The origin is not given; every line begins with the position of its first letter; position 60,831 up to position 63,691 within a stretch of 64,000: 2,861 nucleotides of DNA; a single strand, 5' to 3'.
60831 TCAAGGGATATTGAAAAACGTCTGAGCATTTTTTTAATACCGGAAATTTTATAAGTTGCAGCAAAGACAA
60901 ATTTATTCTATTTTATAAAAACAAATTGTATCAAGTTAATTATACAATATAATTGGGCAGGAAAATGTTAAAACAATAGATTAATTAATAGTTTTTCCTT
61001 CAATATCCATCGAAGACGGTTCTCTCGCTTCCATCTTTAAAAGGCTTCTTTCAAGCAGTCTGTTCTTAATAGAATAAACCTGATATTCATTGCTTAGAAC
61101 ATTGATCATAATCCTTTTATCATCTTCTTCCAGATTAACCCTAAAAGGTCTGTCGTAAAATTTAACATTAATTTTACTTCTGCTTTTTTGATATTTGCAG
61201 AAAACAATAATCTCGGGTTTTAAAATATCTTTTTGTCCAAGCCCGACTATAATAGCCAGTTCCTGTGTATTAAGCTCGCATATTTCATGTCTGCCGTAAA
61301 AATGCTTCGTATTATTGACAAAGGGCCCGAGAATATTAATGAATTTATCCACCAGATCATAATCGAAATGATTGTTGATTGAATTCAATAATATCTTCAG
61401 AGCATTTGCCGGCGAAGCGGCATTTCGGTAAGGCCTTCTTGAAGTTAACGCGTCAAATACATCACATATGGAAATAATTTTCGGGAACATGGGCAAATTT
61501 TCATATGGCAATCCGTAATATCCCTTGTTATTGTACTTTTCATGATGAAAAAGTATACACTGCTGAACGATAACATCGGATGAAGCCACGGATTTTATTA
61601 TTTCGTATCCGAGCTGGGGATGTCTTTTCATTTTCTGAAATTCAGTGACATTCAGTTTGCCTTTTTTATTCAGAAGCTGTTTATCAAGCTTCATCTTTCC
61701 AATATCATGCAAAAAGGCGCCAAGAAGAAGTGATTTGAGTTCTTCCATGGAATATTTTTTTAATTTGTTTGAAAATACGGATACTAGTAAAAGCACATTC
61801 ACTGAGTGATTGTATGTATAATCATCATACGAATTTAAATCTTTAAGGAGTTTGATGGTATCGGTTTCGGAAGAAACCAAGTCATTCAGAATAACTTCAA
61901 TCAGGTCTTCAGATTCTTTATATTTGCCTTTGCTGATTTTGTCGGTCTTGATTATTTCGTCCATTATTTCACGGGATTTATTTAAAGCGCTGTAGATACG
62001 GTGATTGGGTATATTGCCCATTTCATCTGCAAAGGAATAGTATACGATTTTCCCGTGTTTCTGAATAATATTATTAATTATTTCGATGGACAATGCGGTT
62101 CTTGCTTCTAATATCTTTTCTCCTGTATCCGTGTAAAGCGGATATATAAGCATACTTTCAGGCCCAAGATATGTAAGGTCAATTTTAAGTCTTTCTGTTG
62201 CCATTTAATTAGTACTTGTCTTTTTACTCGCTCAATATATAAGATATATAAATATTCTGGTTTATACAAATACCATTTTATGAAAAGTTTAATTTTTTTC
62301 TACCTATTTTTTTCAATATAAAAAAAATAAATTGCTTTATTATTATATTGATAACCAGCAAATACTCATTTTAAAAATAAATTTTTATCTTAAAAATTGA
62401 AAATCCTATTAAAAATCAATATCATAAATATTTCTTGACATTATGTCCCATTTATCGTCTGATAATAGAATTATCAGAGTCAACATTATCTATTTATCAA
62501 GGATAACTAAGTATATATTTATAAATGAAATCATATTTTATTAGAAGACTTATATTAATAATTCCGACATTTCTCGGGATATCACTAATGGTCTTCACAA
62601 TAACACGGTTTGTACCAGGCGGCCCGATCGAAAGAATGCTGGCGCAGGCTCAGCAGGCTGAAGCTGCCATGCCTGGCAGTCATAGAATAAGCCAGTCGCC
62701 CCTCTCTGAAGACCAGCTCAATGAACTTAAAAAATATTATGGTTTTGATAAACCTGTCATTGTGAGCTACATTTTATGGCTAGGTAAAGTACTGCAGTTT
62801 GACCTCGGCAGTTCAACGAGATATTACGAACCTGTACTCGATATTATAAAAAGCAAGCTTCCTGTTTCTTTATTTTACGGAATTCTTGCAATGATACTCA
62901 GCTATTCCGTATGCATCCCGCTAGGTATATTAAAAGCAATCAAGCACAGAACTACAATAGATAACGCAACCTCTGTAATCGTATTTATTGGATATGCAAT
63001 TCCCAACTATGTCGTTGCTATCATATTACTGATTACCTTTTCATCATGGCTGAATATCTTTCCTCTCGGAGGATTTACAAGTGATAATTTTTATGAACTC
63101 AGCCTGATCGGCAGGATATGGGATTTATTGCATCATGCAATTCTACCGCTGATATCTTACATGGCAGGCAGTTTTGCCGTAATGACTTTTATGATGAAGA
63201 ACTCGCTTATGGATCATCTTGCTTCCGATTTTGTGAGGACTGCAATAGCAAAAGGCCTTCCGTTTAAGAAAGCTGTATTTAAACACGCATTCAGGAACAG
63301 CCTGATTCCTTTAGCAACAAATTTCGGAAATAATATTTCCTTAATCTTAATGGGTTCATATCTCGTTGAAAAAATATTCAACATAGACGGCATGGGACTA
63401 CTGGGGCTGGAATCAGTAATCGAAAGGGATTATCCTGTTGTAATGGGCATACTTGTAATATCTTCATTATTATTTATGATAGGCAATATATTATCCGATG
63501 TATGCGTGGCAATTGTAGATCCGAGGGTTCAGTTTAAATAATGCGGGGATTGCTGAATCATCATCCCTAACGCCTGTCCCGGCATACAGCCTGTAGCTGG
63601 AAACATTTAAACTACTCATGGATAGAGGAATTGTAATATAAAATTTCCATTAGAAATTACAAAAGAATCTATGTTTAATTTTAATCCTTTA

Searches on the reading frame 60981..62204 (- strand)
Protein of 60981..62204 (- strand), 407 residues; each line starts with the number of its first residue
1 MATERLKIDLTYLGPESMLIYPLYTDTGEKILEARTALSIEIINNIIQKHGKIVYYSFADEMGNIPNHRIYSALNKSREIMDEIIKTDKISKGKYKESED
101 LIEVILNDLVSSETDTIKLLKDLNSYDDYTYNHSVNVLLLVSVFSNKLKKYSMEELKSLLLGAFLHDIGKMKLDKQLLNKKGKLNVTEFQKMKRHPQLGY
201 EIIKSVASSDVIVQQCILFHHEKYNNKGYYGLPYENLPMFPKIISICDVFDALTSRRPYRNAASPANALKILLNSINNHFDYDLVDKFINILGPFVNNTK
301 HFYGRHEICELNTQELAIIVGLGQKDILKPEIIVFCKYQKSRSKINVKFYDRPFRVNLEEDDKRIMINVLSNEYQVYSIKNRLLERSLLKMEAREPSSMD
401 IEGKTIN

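Call 81: search_protein_families(library=pfam, proteins=[window:60981-62204:-], max_evalue=0.00001)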
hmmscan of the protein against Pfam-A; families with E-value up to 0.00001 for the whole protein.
window:60981-62204:- (407 aa): 2 families
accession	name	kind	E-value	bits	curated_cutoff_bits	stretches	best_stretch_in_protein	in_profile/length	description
PF13487.12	HD_5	-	1.2e-19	71.2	27.2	1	124-283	8-169/170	HD domain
PF01966.28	HD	-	1.9e-15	57.6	22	1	130-252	1-115/116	HD domain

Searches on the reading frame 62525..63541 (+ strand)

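Call 81: search_protein_families(library=pfam, proteins=[window:62525-63541:+], max_evalue=0.00001)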
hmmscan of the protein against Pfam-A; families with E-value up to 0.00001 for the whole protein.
window:62525-63541:+ (338 aa): 1 family
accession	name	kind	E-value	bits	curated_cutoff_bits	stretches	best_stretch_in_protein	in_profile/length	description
PF00528.27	BPD_transp_1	-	2.2e-33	116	26.4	1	131-335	2-182/184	Binding-protein-dependent transport system inner membrane component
